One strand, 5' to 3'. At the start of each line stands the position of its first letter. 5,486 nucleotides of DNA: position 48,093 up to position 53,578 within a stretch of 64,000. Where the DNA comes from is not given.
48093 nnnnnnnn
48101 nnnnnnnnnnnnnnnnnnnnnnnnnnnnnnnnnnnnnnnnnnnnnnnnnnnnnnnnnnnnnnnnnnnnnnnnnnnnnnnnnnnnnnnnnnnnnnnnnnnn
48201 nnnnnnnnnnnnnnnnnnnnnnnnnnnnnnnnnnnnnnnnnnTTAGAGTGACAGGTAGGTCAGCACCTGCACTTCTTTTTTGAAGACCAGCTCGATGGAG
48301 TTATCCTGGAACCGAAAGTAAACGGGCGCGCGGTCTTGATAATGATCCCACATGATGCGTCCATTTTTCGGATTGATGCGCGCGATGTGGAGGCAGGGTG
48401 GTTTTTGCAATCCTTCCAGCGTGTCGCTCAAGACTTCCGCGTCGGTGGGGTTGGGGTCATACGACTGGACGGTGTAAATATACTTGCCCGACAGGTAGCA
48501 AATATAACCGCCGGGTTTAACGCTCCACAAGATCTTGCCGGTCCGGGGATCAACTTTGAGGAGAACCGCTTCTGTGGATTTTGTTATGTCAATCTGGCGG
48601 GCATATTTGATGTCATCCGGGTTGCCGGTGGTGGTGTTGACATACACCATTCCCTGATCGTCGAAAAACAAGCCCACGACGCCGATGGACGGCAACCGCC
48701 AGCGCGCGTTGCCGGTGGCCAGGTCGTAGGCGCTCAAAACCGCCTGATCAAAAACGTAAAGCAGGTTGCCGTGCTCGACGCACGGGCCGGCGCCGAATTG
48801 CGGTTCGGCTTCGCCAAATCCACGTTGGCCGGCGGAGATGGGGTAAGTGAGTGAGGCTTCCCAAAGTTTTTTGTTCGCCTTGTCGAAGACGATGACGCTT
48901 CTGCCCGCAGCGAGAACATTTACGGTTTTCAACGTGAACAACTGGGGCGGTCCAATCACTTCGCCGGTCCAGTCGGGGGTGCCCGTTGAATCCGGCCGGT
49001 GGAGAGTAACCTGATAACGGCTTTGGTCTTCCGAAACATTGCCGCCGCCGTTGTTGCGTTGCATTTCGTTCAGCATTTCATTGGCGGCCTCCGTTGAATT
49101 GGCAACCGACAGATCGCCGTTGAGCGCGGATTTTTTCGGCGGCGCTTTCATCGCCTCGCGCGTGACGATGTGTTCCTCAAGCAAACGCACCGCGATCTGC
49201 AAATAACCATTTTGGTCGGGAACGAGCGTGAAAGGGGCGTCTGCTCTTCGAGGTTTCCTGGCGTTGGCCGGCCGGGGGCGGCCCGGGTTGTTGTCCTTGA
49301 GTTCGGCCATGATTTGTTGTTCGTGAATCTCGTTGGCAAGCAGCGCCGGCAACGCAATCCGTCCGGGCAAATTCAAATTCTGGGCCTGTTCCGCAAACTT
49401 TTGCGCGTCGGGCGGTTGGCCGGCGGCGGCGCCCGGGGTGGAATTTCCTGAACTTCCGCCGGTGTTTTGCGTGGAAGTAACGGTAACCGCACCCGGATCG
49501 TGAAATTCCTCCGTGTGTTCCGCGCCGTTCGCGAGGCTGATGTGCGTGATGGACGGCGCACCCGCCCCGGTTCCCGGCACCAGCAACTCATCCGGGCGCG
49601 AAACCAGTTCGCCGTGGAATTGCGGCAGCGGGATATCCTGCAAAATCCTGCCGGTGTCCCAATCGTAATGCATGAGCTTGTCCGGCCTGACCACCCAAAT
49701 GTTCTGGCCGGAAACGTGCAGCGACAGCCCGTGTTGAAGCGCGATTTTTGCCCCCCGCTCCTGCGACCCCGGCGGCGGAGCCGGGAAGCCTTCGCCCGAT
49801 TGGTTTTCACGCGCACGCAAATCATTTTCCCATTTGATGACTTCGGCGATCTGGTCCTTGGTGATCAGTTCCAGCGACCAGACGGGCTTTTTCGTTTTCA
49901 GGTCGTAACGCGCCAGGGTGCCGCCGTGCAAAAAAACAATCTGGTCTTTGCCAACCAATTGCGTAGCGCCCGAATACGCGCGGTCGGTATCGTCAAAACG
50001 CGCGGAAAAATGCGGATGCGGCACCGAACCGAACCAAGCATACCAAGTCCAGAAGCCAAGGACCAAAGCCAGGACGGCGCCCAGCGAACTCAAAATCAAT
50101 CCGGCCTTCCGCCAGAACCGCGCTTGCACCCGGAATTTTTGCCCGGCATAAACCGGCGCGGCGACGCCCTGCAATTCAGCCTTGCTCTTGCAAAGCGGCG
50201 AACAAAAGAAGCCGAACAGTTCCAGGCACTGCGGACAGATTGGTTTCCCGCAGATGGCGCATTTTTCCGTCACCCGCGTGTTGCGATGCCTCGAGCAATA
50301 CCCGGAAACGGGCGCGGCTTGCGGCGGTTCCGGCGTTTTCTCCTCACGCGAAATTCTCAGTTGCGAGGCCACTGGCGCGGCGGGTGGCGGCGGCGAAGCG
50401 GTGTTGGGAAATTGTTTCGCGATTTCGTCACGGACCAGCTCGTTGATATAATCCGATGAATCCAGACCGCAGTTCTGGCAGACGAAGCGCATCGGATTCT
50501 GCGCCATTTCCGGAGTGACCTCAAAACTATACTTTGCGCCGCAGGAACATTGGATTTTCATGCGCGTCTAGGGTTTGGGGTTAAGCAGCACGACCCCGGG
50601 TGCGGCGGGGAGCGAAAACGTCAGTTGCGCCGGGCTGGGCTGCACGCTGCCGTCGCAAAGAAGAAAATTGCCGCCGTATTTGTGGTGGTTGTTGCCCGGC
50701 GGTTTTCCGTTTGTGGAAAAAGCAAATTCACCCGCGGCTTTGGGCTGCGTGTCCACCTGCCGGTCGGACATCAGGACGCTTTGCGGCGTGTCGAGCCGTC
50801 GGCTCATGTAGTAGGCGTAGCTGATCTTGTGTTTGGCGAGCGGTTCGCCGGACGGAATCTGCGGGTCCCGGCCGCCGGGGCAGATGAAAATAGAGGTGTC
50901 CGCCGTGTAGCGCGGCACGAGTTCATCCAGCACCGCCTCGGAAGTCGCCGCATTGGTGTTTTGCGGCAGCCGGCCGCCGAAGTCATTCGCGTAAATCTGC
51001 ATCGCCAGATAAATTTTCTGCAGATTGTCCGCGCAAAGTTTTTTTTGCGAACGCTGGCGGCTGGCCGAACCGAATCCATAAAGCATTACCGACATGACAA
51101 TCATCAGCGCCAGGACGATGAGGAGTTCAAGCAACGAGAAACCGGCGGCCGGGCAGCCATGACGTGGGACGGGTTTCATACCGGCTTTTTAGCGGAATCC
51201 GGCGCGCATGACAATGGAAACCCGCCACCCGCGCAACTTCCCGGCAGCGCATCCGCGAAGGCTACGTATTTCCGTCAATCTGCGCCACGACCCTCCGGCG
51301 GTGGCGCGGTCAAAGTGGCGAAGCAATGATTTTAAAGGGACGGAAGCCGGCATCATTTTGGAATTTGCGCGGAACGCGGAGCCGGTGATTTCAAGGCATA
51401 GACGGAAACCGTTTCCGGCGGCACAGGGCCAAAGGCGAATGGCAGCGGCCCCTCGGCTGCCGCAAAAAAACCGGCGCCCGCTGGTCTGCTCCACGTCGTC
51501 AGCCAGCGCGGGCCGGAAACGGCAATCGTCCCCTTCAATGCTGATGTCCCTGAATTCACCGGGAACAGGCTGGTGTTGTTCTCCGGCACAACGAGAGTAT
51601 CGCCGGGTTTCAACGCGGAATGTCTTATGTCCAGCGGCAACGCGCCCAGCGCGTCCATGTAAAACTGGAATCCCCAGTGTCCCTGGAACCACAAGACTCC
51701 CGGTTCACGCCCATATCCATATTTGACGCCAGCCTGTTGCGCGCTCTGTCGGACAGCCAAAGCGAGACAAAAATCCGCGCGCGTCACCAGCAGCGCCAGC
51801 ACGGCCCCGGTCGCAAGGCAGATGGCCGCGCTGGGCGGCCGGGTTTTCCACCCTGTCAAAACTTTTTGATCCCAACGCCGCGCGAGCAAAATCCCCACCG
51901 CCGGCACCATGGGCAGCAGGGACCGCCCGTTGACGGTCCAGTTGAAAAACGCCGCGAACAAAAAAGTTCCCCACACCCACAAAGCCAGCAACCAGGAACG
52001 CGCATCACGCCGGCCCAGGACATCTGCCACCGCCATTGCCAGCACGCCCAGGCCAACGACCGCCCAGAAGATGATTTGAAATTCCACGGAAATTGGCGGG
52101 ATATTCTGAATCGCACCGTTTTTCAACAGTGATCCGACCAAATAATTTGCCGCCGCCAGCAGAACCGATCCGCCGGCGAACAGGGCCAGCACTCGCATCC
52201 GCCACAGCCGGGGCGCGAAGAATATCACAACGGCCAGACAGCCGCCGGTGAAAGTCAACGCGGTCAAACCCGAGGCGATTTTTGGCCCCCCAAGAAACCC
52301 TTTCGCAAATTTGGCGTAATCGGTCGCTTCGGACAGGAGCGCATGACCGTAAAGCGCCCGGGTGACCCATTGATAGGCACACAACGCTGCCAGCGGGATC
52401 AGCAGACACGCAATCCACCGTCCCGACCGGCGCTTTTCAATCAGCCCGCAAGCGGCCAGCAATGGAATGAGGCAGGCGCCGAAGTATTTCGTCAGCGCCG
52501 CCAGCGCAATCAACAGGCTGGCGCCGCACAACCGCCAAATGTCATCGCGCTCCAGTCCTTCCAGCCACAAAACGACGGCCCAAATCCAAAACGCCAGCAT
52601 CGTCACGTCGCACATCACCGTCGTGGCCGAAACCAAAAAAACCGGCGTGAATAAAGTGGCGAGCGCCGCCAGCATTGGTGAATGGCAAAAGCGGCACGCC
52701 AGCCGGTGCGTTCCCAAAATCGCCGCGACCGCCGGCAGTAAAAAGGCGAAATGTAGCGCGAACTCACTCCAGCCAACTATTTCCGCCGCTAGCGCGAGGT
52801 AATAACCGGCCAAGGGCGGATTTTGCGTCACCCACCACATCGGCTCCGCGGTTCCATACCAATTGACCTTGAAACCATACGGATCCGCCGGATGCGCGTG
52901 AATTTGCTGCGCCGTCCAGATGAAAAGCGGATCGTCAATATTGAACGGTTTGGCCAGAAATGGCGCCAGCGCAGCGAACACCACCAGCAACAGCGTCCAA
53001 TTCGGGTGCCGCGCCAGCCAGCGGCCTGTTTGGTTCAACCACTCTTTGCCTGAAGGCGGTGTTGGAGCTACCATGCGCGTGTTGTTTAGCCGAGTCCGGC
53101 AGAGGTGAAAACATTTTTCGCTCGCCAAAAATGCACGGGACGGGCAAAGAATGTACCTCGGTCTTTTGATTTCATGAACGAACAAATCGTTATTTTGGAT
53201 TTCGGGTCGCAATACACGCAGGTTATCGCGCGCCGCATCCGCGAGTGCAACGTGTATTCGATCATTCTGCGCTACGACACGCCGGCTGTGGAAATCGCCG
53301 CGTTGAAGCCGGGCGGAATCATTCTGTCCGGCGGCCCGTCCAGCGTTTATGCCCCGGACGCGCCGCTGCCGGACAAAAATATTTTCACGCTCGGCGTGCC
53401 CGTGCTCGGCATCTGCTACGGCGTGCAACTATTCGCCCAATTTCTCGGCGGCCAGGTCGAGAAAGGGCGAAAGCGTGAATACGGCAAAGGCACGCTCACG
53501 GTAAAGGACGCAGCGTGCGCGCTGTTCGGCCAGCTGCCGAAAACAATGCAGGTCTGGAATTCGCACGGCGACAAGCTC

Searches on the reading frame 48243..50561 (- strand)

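Call 62: search_protein_families(library=pfam, proteins=[window:48243-50561:-], max_evalue=0.0001)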
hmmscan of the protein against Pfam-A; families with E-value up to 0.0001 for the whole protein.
window:48243-50561:- (772 aa): 1 family
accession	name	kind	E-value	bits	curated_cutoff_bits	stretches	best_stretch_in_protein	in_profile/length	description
PF13360.13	PQQ_2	-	2.5e-13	50.7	27.6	1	555-762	4-169/233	Outer membrane protein assembly factor BamB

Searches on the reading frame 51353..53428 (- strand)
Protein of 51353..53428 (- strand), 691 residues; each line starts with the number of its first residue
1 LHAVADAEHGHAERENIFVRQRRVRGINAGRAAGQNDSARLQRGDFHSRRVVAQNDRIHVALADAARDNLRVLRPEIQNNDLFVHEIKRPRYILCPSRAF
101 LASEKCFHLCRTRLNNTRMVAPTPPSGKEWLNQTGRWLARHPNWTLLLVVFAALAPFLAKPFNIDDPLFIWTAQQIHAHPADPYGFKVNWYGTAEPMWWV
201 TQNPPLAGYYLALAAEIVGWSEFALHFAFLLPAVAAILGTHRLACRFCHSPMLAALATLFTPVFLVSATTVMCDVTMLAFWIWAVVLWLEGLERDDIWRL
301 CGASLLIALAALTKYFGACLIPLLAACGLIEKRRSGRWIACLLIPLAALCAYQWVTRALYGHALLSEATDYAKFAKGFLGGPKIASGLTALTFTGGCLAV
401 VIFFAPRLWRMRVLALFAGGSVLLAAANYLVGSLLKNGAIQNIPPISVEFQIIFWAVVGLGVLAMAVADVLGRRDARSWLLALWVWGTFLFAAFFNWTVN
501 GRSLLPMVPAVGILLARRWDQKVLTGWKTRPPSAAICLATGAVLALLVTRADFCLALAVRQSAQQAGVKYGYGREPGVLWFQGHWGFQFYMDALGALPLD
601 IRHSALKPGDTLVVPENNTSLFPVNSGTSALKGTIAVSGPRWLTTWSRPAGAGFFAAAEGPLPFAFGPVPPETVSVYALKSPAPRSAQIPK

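Call 62: search_protein_families(library=pfam, proteins=[window:51353-53428:-], max_evalue=0.0001)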
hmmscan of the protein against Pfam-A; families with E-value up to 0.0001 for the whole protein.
window:51353-53428:- (691 aa): 1 family
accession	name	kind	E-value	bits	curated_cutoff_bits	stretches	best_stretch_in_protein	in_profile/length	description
PF13231.12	PMT_2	-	2.7e-13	50.9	26.1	1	203-351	2-150/160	Dolichyl-phosphate-mannose-protein mannosyltransferase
